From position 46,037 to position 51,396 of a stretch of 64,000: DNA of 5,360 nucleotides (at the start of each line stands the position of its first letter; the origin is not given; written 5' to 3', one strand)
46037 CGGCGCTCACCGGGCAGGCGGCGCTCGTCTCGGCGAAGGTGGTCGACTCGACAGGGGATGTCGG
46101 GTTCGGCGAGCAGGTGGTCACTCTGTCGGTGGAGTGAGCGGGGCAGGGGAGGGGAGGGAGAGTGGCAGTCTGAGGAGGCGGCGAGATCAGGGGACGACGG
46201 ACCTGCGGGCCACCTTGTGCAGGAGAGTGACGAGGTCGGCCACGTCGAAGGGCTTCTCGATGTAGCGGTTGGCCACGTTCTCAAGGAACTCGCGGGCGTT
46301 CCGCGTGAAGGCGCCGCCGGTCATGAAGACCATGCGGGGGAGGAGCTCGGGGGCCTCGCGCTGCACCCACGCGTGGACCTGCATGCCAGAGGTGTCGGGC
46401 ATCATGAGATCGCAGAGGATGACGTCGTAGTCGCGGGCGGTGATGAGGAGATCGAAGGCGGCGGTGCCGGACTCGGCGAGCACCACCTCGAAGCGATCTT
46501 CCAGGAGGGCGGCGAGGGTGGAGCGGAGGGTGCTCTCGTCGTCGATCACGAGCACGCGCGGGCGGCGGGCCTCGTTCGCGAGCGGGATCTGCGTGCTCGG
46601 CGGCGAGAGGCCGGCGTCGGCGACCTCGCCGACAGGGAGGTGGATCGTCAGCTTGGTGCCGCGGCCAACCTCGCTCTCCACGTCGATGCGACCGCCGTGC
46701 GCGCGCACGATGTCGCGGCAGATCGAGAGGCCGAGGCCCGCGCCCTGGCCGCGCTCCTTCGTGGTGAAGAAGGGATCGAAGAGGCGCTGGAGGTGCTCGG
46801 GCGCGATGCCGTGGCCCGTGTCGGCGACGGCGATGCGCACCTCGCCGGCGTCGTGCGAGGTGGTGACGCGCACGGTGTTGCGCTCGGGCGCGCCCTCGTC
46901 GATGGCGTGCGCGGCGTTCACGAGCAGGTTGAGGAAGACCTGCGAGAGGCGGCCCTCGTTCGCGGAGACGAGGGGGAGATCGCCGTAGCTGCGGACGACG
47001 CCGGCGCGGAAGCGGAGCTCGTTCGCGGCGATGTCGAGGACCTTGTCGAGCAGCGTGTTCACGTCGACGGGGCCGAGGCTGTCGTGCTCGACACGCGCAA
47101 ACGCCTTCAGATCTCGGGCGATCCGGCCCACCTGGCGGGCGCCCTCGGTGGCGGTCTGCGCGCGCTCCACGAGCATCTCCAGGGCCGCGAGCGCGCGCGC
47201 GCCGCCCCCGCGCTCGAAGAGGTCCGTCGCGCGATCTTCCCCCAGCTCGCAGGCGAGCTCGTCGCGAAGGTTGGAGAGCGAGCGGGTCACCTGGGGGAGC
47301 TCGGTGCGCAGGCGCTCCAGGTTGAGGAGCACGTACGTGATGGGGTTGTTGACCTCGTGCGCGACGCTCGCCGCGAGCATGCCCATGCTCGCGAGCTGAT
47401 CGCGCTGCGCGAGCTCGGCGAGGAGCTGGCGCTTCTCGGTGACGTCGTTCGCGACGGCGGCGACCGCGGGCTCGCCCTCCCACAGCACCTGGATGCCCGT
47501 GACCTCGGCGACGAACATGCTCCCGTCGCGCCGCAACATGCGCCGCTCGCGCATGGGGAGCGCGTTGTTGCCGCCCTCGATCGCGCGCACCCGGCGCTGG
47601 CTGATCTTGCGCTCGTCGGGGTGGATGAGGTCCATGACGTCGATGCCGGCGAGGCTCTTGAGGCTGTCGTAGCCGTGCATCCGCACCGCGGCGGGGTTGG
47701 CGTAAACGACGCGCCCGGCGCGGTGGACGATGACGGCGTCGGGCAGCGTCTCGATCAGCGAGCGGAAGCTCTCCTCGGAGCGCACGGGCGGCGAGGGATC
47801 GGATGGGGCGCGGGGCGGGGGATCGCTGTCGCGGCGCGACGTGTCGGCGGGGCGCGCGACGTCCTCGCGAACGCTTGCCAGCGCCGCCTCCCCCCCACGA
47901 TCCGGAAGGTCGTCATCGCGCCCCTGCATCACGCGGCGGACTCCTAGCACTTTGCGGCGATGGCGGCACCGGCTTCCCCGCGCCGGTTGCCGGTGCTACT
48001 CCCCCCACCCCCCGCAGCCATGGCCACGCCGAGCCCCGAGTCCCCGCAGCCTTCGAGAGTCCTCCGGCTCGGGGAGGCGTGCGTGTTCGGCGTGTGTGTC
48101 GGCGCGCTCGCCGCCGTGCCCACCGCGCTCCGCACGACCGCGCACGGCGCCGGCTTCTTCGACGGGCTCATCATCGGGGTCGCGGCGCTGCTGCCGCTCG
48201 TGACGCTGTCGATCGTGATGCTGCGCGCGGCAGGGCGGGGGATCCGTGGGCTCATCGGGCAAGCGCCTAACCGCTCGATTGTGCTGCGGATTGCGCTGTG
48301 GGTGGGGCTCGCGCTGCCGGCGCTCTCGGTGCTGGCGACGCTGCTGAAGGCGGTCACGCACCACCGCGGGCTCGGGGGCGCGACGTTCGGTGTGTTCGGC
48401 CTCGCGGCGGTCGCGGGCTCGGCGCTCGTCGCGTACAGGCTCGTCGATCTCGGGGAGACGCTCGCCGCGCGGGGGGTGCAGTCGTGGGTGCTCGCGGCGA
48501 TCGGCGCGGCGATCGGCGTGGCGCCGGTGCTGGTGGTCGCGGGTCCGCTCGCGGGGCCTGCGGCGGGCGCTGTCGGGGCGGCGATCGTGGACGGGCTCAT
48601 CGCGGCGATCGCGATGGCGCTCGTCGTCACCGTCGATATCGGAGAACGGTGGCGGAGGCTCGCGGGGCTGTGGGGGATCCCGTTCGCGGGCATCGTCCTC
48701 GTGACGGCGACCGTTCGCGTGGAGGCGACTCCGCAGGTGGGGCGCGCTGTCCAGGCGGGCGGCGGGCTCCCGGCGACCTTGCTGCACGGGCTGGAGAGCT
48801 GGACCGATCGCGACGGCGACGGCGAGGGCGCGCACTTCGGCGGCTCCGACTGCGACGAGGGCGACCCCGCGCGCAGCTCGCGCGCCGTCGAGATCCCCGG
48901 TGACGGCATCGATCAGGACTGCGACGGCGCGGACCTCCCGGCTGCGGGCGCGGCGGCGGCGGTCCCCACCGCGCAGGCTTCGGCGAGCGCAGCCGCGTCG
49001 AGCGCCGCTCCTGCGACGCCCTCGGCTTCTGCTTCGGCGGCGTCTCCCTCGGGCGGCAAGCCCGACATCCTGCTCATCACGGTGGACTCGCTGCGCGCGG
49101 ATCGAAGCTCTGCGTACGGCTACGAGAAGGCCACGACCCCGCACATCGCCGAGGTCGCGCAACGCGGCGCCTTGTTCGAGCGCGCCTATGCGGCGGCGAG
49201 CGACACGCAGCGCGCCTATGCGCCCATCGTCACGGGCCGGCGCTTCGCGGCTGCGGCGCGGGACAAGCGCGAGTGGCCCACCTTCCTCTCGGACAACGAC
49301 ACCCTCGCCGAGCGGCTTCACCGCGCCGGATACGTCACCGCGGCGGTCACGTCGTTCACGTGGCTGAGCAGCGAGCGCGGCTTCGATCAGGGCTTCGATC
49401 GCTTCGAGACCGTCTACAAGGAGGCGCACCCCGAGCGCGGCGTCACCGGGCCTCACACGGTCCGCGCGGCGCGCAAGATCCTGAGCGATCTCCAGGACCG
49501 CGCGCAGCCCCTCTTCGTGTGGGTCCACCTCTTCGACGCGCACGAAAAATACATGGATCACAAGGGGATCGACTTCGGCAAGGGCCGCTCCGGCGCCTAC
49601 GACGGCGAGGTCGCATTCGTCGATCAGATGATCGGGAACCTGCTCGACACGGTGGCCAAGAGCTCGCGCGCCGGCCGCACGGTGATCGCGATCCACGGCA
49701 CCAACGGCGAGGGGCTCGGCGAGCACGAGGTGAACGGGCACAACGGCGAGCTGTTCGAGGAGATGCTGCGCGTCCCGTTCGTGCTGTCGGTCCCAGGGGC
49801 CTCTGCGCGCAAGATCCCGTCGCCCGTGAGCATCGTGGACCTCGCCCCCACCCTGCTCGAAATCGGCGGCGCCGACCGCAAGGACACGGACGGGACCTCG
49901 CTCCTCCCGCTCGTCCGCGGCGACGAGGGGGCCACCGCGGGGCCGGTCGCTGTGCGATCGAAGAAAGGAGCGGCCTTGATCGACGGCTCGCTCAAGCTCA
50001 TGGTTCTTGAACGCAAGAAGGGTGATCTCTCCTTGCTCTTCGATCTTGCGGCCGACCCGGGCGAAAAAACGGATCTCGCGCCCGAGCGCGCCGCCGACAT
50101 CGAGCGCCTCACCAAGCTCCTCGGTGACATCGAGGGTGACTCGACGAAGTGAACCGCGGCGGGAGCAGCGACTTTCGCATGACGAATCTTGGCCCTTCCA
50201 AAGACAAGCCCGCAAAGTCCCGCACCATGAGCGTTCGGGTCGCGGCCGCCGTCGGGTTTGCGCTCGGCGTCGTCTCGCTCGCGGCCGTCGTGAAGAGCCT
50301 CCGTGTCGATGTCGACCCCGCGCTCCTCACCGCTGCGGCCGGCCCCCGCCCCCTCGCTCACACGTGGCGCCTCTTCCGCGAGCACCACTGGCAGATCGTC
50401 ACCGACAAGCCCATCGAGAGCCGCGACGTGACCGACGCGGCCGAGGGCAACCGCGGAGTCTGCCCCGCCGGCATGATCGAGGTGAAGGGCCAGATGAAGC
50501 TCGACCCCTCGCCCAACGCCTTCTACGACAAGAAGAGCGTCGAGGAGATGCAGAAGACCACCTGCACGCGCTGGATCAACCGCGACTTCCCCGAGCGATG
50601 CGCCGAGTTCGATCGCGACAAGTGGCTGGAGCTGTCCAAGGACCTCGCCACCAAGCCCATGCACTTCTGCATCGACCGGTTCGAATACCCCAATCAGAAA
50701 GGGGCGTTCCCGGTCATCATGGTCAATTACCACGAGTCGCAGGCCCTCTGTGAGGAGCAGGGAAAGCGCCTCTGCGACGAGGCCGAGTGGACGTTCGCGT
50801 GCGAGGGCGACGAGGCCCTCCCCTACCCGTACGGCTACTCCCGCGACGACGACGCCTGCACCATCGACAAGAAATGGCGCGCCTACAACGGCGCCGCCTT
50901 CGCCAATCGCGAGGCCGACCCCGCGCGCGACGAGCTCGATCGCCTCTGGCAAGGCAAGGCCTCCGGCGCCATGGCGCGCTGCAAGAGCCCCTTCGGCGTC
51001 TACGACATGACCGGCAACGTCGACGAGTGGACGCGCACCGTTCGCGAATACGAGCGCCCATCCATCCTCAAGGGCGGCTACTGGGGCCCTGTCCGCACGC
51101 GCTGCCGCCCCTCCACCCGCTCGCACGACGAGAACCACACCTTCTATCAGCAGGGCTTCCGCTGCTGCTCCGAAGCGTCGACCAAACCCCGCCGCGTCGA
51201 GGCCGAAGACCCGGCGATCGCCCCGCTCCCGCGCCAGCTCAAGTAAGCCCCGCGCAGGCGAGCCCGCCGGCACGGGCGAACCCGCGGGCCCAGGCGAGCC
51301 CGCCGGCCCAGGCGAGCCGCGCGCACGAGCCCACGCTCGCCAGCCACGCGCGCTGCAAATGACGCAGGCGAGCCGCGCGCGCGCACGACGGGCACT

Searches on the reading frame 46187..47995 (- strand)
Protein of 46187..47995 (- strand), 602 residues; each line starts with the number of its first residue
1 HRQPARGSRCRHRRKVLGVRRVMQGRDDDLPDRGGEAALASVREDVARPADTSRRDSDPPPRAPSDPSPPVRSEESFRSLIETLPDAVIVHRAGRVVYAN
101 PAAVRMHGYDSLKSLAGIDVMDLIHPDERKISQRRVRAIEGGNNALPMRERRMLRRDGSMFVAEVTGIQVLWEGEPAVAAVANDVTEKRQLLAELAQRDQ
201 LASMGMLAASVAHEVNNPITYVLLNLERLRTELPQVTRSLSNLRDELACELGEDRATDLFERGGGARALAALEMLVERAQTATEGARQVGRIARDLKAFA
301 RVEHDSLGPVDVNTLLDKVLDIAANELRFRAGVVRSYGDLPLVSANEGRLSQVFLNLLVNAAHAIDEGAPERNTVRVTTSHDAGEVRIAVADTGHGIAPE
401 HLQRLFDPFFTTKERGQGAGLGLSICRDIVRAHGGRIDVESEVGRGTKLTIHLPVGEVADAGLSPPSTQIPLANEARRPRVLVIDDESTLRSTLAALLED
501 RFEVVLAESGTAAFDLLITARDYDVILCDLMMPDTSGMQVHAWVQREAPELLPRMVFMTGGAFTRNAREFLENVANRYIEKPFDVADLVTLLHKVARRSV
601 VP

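Call 18: search_protein_families(library=pfam, proteins=[window:46187-47995:-], max_evalue=0.001)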
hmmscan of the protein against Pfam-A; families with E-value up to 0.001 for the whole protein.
window:46187-47995:- (602 aa): 9 families
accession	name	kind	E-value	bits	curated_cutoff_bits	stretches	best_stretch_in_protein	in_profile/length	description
PF02518.31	HATPase_c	-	2.9e-29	102.2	26.4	1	346-455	2-109/111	Histidine kinase-, DNA gyrase B-, and HSP90-like ATPase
PF00072.30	Response_reg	-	3.9e-19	69.3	30.2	1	481-592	1-110/111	Response regulator receiver domain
PF00989.32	PAS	-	2.9e-11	43.8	22.6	1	77-184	3-112/113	PAS fold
PF13188.13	PAS_8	-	7.2e-11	42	21.8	1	76-131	2-56/65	PAS domain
PF13426.13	PAS_9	-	1.3e-10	41.9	27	1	86-187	2-103/103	PAS domain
PF00512.31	HisKA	-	3.3e-06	27.5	26.9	1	204-246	2-46/66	His Kinase A (phospho-acceptor) domain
PF08447.18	PAS_3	-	1.8e-05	25.3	25.6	1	97-173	2-79/89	PAS fold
PF13581.12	HATPase_c_2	-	4.6e-05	23.9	27.4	1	358-450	40-124/127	Histidine kinase-like ATPase domain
PF14501.12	HATPase_c_5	-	0.0002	21.6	22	1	350-442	6-91/102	GHKL domain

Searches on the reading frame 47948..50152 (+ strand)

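Call 18: search_protein_families(library=pfam, proteins=[window:47948-50152:+], max_evalue=0.001)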
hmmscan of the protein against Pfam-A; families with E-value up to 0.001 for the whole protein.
window:47948-50152:+ (734 aa): 3 families
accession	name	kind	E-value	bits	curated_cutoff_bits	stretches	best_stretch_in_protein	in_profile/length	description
PF00884.28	Sulfatase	-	6.6e-36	124.6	25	1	372-641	1-300/301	Sulfatase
PF11617.13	Cu-binding_MopE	-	1.1e-06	29.2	27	1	301-328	1-27/30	Putative metal-binding motif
PF16347.10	SGSH_C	-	1.5e-05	25.6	29.3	1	602-661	11-73/154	N-sulphoglucosamine sulphohydrolase, C-terminal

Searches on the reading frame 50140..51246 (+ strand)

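Call 18: search_protein_families(library=pfam, proteins=[window:50140-51246:+], max_evalue=0.001)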
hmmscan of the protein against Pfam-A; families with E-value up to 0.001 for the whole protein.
window:50140-51246:+ (368 aa): 1 family
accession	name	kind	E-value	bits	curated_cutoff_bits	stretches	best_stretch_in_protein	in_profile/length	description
PF03781.23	FGE-sulfatase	-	2.7e-20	73.5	23.3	1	172-343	70-254/255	Sulfatase-modifying factor enzyme 1-like domain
